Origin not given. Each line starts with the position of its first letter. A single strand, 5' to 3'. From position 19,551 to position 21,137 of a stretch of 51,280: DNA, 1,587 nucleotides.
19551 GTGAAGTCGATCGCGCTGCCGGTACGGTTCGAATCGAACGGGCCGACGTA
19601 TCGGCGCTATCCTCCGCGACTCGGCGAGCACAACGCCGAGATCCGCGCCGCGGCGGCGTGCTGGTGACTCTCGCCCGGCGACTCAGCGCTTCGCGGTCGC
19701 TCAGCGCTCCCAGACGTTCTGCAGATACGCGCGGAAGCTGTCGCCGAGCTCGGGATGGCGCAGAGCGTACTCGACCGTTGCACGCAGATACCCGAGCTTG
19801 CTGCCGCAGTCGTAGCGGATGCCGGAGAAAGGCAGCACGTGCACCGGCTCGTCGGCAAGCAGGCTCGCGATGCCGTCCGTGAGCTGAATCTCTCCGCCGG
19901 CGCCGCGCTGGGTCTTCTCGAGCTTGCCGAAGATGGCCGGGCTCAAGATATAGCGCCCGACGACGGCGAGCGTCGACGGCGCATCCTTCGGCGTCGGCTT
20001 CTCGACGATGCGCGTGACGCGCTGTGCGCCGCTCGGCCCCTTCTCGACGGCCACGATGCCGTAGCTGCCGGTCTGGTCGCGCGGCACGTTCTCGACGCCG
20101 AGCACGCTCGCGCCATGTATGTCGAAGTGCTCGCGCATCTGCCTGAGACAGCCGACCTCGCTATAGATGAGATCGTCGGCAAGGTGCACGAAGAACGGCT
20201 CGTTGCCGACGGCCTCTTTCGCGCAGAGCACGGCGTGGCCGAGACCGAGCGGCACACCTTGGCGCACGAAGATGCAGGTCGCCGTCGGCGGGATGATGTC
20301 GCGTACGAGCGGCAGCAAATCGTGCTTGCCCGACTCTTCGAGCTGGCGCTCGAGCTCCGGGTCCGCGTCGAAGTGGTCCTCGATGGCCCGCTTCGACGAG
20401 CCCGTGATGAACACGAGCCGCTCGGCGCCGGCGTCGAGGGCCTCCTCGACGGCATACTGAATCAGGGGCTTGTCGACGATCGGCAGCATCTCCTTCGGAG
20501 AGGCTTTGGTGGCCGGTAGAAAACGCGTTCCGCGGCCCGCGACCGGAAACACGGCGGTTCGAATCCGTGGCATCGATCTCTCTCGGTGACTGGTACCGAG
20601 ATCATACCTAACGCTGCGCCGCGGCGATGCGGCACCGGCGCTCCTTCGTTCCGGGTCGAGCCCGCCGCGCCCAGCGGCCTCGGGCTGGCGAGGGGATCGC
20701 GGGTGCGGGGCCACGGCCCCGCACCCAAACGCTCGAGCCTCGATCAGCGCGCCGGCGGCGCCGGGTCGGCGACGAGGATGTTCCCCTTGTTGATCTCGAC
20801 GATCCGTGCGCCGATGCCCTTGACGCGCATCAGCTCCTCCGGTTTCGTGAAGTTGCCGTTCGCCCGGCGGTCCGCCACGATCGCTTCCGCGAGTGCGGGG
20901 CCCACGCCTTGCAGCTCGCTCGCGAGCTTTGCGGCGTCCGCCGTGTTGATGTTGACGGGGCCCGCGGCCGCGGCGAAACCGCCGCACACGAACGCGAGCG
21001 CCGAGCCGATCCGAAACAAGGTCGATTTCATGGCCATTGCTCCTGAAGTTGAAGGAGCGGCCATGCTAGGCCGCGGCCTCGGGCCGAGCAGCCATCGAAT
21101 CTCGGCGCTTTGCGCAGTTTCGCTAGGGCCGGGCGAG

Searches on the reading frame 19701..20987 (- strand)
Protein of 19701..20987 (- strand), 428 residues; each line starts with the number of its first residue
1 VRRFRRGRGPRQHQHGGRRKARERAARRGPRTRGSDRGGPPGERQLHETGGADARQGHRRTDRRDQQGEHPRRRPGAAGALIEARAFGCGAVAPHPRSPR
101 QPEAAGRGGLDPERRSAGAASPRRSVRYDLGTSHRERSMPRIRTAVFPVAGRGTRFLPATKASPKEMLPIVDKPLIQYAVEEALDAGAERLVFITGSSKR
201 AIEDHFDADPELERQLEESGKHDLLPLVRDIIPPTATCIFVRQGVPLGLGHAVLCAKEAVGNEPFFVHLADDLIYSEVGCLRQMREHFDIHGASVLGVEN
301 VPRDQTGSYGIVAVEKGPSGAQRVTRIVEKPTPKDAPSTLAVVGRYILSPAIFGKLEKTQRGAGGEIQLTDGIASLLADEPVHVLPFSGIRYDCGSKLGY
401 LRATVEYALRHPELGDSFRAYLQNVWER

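Call 38: search_protein_families(library=pfam, proteins=[window:19701-20987:-], max_evalue=0.00001)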
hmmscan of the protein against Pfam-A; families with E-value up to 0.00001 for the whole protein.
window:19701-20987:- (428 aa): 2 families
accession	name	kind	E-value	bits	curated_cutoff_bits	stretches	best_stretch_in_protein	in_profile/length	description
PF00483.29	NTP_transferase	-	1.2e-25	90.9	21.2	1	150-406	7-241/245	Nucleotidyl transferase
PF12804.13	NTP_transf_3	-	4e-06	27.5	27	0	149-296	5-119/160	MobA-like NTP transferase domain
